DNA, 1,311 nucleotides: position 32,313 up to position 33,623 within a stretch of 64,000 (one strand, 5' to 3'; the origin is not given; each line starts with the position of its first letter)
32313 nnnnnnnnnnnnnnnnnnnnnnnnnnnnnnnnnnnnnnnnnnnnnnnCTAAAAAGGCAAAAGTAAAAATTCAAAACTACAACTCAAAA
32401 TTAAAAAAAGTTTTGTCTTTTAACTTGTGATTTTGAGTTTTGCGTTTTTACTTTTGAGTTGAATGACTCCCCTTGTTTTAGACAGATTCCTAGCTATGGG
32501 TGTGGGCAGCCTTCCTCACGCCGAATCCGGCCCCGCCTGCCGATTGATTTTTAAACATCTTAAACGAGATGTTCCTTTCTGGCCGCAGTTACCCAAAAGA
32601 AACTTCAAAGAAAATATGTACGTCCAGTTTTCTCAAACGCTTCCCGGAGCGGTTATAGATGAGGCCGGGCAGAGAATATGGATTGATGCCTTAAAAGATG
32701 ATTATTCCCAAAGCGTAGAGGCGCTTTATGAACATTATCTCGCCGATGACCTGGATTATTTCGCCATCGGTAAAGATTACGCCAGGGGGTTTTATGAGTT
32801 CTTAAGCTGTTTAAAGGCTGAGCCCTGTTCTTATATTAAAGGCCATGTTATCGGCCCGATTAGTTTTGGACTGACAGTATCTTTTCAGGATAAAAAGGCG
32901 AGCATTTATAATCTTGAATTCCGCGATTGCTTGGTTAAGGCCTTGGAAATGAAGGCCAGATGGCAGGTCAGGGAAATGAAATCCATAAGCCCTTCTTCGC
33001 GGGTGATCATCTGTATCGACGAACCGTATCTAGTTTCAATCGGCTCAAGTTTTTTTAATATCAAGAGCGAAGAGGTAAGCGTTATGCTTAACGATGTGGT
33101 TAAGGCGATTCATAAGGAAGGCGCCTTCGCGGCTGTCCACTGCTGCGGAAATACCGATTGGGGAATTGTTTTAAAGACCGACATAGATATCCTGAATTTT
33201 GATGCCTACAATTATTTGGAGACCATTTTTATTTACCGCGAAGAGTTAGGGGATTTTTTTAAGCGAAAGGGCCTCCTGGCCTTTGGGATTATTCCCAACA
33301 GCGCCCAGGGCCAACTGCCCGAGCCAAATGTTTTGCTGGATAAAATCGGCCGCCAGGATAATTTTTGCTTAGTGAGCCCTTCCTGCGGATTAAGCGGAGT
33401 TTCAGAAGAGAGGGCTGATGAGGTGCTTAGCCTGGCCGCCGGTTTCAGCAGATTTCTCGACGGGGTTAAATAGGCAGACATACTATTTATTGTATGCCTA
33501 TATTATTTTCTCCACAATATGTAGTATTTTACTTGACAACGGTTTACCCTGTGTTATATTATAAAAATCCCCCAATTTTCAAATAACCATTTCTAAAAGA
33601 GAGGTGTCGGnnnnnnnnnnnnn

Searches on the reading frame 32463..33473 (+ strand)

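Call 14: search_protein_families(library=ncbifam, proteins=[window:32463-33473:+])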
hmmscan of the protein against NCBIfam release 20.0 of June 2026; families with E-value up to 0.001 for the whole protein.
window:32463-33473:+ (336 aa): 1 family
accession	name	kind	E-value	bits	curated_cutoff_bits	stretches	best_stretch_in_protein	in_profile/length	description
NF002119.0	PRK00957.1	equivalog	6.5e-05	22.2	258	1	120-322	105-294/306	methionine synthase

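Call 41: search_protein_families(library=pfam, proteins=[window:32463-33473:+], max_evalue=0.01)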
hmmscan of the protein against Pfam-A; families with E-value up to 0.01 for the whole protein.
window:32463-33473:+ (336 aa): 0 families
